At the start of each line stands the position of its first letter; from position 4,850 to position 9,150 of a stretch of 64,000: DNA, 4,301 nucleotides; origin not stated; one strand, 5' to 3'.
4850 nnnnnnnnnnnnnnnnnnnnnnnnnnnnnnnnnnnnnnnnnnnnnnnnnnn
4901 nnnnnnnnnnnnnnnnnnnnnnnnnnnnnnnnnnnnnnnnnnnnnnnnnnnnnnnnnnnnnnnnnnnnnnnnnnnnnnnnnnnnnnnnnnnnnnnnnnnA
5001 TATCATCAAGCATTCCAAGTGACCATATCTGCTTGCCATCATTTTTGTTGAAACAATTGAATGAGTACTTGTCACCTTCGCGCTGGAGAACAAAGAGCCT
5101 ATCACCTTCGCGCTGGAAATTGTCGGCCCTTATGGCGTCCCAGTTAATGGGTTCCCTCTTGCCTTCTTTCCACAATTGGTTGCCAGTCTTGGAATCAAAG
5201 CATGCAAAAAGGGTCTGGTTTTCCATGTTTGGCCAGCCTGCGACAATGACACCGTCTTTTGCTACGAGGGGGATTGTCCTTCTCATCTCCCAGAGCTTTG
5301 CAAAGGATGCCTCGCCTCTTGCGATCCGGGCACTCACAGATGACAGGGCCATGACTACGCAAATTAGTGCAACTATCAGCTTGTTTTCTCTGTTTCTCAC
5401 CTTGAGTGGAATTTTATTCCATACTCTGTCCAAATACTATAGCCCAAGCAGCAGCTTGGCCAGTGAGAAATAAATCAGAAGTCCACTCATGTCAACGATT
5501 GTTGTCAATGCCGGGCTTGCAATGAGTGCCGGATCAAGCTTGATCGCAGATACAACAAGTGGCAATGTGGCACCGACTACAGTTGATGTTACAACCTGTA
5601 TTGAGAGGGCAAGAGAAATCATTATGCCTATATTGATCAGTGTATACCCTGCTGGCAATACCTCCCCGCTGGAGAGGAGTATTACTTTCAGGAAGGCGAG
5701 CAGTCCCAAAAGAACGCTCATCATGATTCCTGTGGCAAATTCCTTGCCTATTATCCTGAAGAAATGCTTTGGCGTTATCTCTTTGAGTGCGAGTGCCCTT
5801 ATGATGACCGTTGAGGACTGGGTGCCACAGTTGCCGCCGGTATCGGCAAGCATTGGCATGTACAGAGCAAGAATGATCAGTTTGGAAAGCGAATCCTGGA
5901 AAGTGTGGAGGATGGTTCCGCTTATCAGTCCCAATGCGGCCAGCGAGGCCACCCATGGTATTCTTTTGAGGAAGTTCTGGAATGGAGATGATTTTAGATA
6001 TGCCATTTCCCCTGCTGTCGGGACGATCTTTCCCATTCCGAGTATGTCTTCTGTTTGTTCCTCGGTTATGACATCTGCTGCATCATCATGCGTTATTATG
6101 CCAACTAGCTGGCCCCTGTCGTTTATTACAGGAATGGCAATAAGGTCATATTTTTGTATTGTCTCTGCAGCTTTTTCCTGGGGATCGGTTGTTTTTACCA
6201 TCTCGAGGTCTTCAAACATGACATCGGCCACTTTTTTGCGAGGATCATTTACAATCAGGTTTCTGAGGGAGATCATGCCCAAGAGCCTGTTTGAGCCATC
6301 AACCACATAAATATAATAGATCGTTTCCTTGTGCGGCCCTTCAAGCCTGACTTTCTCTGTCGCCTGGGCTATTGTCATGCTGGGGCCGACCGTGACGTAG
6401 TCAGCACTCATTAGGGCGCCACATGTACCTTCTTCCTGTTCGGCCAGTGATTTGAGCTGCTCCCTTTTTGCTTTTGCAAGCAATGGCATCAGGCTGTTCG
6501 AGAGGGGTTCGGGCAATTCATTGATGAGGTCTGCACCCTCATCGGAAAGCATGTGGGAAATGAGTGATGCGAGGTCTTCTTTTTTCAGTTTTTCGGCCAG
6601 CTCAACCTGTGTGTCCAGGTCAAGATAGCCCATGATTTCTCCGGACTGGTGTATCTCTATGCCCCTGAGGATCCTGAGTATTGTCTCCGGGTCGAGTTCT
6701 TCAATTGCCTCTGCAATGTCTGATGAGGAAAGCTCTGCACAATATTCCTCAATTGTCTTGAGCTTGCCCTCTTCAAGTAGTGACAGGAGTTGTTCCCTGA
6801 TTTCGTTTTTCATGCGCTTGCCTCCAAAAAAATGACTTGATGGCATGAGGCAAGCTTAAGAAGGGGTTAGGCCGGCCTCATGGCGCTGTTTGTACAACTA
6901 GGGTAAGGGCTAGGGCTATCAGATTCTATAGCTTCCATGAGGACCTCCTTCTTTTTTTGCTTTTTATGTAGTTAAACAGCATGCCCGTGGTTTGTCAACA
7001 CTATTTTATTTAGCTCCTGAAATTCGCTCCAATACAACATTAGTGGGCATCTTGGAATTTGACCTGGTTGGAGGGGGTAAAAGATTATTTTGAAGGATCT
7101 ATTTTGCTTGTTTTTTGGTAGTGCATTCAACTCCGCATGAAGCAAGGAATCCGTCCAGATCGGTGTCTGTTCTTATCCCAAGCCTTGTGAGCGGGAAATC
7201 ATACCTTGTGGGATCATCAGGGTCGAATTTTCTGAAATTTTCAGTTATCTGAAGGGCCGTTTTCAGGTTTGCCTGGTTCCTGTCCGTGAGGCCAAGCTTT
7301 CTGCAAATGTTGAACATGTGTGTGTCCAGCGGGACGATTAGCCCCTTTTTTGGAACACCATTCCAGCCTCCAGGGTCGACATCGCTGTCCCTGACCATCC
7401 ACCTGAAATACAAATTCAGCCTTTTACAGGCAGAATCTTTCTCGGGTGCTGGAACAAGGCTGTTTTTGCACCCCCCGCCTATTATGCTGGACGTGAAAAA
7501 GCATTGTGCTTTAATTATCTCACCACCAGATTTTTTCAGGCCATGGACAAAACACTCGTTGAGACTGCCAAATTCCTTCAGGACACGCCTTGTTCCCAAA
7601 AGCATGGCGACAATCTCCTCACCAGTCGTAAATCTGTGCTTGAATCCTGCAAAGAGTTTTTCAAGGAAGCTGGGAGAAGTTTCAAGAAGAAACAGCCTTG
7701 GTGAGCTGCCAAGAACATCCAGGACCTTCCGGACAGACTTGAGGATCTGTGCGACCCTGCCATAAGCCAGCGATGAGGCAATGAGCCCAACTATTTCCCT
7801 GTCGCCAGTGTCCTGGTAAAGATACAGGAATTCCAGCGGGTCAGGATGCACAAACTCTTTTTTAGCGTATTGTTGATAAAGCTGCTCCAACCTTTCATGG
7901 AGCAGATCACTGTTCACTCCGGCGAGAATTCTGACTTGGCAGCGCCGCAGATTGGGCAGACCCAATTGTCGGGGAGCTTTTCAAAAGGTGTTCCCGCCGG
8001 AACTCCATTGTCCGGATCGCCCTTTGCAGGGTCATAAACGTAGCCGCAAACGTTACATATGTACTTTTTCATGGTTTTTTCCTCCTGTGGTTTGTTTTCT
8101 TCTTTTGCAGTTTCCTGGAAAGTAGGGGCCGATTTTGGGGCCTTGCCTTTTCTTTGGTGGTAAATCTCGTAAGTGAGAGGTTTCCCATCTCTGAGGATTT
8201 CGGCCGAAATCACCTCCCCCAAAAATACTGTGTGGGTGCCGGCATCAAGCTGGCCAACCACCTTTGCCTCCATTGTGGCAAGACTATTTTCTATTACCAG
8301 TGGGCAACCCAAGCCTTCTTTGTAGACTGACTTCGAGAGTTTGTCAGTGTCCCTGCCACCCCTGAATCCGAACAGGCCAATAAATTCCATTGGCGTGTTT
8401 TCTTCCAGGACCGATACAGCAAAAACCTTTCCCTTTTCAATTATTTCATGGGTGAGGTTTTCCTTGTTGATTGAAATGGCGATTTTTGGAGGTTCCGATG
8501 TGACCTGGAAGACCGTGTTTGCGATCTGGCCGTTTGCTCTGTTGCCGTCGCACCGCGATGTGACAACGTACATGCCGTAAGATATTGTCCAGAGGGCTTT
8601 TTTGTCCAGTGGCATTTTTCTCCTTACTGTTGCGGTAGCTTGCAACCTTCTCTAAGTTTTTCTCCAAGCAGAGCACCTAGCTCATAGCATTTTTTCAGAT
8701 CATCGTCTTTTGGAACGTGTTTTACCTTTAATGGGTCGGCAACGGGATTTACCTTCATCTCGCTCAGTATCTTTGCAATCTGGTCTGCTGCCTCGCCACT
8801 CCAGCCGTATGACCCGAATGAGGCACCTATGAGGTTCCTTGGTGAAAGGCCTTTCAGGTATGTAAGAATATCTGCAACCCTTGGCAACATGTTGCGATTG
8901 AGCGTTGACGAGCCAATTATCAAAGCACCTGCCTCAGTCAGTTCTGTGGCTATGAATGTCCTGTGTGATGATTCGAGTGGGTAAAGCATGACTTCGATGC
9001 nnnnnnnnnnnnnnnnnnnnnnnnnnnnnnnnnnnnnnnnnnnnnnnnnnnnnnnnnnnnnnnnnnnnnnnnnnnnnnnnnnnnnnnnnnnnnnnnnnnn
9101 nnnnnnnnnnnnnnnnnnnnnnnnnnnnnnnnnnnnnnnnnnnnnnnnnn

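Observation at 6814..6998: mgtE leader: proline-rich leader ORF plus a 1:2 / 2:3 / 3:4 alternative-pairing switch that sequesters the mgtE Shine-Dalgarno (mgtL-like logic, no obvious M-box)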

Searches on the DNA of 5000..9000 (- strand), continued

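Call 75: search_rna_families(source=window, start=6790, end=7100, threshold=evalue, max_evalue=10, show_alignments=2)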
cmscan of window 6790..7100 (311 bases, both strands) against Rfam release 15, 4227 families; matches with E-value up to 10: 1.
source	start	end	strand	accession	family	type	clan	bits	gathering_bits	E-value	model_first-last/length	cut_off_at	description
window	6841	6888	+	RF03357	mir-1842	Gene; miRNA;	-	15.3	81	3.4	1-60/60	no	mir-1842 microRNA precursor family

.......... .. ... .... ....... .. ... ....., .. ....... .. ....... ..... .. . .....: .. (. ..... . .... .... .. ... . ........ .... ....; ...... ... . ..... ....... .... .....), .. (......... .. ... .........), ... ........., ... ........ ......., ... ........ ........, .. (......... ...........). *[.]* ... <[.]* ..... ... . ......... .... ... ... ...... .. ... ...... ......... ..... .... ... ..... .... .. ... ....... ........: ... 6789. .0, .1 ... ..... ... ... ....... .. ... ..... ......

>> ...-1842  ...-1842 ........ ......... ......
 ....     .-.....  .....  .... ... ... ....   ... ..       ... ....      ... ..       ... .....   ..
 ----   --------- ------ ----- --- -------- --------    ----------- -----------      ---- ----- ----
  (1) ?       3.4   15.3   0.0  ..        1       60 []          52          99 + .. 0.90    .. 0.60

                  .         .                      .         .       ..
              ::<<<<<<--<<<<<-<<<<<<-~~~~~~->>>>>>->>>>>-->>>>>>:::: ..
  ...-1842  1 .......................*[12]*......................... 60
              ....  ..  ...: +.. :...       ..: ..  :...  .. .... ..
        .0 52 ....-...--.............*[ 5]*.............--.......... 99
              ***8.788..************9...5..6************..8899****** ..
